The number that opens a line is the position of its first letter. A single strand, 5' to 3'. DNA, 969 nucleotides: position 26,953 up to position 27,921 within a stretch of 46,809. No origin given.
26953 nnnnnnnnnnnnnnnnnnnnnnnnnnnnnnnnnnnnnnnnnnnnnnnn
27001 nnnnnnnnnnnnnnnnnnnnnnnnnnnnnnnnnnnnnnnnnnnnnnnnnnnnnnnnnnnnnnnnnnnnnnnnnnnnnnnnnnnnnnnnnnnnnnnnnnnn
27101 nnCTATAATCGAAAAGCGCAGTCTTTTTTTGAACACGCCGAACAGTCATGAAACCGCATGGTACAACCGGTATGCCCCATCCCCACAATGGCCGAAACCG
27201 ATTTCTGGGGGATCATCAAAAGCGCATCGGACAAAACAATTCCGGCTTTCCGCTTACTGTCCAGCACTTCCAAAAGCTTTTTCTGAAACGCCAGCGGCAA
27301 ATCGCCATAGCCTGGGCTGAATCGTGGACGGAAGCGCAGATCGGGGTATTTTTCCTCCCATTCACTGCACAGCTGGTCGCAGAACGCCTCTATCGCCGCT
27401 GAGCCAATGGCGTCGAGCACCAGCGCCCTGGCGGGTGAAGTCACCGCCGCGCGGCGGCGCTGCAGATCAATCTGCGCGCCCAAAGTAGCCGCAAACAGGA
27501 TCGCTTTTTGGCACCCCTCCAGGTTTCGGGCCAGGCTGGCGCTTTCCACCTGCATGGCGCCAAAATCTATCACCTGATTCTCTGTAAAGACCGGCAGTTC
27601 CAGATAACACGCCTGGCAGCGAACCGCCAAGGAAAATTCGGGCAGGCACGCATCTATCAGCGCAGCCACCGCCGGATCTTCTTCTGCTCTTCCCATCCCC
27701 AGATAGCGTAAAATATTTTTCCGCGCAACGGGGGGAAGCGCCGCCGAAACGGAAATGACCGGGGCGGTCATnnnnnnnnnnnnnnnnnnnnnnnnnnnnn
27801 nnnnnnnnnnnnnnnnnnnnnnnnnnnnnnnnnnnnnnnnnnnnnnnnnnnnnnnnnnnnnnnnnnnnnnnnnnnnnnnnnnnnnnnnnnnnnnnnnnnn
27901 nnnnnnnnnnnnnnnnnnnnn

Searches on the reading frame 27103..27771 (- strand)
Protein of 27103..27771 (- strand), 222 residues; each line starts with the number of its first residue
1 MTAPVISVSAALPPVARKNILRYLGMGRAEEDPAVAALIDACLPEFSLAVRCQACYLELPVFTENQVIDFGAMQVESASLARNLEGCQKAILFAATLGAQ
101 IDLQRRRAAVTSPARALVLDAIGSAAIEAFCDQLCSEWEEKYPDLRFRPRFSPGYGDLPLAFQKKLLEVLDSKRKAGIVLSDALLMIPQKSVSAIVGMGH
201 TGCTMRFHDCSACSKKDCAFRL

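Call 39: search_protein_families(library=pfam, proteins=[window:27103-27771:-], max_evalue=0.00001)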
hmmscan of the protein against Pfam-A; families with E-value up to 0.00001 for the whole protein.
window:27103-27771:- (222 aa): 0 families

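Call 48: search_protein_families(library=pfam, proteins=[window:27103-27771:-], max_evalue=1)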
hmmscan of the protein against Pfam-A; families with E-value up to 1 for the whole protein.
window:27103-27771:- (222 aa): 1 family
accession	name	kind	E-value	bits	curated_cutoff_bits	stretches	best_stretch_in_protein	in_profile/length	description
PF02965.22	Met_synt_B12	-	1.8e-05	24.8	25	1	150-197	199-247/273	Vitamin B12 dependent methionine synthase, activation domain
